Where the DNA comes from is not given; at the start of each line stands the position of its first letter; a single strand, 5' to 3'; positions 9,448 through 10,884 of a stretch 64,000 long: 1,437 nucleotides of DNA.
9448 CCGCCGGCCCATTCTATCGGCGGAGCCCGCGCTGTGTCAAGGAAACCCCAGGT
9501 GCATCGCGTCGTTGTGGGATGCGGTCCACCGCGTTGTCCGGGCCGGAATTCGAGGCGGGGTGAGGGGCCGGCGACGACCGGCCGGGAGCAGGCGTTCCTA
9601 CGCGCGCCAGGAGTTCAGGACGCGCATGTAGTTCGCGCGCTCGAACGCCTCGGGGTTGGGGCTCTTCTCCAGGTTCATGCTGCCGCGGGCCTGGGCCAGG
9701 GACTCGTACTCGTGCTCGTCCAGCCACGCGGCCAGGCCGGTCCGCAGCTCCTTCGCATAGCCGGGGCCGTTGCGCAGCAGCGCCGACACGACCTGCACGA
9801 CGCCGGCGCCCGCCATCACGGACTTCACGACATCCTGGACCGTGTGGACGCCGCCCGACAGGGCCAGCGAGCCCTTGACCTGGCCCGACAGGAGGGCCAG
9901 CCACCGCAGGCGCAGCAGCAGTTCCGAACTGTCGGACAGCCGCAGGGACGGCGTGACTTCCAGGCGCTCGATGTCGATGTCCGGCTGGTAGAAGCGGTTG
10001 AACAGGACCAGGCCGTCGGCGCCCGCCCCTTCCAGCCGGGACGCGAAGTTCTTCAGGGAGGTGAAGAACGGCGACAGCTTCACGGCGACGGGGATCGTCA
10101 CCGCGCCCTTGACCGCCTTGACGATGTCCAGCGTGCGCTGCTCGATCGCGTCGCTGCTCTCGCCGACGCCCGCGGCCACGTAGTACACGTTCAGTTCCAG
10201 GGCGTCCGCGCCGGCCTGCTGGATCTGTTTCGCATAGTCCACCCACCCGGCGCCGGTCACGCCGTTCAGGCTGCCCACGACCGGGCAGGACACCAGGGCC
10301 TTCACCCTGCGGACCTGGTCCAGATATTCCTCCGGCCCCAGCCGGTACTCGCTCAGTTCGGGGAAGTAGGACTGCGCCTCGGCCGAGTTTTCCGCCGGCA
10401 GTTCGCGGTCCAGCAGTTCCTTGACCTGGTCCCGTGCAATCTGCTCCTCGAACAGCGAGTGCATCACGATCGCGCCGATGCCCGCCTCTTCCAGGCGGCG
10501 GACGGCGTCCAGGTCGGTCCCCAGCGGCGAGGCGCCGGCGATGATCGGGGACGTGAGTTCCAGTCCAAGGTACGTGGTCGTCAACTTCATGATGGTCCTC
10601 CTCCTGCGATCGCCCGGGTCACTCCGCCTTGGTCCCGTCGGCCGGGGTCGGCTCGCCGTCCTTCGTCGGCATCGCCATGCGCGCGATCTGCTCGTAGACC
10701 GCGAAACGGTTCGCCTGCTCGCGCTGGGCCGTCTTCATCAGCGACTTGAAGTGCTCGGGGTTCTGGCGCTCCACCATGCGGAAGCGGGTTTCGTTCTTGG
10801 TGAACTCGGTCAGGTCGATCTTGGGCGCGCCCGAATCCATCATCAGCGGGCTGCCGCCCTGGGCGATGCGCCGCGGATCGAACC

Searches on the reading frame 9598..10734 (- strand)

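Call 59: search_protein_families(library=pfam, proteins=[window:9598-10734:-], max_evalue=0.0001)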
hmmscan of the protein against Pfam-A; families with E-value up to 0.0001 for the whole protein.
window:9598-10734:- (378 aa): 1 family
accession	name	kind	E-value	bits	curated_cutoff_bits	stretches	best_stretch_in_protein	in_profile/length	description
PF01180.27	DHO_dh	-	3e-14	53.3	27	1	135-337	77-290/291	Dihydroorotate dehydrogenase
